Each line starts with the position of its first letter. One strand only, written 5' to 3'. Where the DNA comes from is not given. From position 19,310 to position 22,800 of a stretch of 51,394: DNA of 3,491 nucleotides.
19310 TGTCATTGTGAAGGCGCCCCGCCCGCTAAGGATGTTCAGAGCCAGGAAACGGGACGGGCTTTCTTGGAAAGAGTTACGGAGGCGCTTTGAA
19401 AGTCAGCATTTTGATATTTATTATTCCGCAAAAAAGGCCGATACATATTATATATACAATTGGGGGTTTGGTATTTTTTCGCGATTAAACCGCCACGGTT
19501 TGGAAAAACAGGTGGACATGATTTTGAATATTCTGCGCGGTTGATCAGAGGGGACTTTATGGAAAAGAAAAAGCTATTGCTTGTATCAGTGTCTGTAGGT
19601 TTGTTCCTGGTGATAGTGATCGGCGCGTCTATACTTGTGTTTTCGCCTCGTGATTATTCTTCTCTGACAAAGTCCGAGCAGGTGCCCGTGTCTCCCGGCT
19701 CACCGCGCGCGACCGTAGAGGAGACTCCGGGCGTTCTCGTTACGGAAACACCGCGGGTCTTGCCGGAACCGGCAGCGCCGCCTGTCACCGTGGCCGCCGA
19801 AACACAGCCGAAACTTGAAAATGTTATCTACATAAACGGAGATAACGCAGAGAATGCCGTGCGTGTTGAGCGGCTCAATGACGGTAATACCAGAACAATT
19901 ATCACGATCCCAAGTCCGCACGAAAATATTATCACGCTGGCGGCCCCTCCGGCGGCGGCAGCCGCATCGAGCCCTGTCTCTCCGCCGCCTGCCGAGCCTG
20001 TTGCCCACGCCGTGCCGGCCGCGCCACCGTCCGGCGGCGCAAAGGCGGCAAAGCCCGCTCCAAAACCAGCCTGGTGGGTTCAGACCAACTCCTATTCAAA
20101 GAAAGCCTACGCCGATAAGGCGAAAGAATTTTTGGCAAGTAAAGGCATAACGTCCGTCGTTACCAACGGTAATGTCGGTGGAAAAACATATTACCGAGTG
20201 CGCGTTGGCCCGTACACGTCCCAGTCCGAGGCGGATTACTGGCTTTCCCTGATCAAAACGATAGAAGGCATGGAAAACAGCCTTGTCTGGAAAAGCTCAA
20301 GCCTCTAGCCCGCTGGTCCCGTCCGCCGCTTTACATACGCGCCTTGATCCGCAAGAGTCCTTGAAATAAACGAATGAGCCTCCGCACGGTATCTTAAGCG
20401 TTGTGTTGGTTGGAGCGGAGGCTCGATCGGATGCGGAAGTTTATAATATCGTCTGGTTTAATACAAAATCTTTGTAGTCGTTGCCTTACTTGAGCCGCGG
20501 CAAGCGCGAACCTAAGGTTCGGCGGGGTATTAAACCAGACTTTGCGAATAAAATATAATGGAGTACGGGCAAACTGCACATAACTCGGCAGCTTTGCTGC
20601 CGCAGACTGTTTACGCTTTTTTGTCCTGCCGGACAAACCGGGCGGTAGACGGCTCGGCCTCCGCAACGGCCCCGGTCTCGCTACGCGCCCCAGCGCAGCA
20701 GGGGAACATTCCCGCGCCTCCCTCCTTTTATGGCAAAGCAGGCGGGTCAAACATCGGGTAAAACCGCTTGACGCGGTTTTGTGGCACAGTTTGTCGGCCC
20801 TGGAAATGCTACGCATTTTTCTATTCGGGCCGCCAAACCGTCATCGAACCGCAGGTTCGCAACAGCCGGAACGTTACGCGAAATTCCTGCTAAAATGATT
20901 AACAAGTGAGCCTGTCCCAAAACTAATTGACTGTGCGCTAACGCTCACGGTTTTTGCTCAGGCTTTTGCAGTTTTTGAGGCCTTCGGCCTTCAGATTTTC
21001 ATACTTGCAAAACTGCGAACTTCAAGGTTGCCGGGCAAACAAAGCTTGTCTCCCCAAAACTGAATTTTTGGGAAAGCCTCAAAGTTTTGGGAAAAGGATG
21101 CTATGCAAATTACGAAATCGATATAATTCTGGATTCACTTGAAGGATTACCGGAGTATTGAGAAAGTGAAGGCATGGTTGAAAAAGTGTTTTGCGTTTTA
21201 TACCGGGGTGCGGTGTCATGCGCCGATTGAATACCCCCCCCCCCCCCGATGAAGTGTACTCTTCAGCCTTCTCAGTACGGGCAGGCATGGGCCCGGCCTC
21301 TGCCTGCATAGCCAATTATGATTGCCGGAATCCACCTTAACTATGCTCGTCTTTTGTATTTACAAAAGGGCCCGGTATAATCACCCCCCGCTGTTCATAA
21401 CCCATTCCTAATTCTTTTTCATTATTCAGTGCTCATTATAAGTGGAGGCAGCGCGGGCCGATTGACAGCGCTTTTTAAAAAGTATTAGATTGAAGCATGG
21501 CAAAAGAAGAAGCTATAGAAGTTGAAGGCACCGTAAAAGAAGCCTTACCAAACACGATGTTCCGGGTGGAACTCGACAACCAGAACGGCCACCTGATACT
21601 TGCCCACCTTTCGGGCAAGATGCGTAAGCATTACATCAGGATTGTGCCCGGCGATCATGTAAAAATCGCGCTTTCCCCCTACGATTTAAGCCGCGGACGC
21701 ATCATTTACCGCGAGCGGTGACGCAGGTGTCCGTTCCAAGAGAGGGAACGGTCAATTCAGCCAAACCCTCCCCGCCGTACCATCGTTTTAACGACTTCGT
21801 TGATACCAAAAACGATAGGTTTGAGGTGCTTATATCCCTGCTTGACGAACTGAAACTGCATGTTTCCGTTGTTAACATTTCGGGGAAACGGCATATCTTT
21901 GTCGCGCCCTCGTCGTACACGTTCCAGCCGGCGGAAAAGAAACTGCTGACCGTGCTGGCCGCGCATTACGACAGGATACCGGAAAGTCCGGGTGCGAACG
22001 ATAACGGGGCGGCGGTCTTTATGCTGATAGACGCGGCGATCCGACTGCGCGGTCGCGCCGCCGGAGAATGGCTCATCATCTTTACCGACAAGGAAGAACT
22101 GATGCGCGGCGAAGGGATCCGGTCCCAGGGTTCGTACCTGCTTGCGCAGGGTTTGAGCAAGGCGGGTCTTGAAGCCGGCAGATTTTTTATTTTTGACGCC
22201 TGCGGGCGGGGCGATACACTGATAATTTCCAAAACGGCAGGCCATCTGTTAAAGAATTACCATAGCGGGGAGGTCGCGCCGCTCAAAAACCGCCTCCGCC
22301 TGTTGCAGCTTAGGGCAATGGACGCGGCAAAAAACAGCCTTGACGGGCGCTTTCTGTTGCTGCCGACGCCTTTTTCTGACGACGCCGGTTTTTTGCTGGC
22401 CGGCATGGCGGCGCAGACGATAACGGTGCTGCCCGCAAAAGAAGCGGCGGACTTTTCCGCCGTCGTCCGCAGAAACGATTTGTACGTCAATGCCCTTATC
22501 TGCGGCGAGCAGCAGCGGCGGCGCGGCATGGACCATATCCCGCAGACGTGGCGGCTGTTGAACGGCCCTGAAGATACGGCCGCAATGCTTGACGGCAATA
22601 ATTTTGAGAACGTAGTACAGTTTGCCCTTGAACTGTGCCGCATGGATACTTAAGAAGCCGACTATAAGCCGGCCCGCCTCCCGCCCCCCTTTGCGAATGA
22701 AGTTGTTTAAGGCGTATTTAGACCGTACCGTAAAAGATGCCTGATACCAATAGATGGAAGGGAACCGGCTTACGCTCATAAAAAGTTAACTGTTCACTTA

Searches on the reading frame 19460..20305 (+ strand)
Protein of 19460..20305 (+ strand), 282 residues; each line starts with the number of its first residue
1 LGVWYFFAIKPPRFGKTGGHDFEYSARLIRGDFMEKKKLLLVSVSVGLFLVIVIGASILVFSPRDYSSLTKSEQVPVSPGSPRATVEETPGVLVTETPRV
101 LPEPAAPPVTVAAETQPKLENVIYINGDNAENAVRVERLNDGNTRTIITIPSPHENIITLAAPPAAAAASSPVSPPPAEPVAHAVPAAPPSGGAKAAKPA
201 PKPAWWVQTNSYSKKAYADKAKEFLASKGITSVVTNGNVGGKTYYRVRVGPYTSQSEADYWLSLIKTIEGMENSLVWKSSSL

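Call 45: search_protein_families(library=pfam, proteins=[window:19460-20305:+], max_evalue=0.01)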
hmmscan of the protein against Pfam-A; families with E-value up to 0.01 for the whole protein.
window:19460-20305:+ (282 aa): 1 family
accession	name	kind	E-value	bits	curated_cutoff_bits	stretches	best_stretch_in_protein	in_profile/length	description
PF05036.18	SPOR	-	5.5e-15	55.9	21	1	203-271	3-70/76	SPOR domain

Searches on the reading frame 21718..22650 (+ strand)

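Call 45: search_protein_families(library=pfam, proteins=[window:21718-22650:+], max_evalue=0.01)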
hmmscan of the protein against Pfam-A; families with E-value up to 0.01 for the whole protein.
window:21718-22650:+ (311 aa): 1 family
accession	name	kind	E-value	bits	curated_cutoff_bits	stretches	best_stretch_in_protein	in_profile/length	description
PF04389.22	Peptidase_M28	-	1.2e-08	35.4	21.3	1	72-179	9-115/193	Peptidase family M28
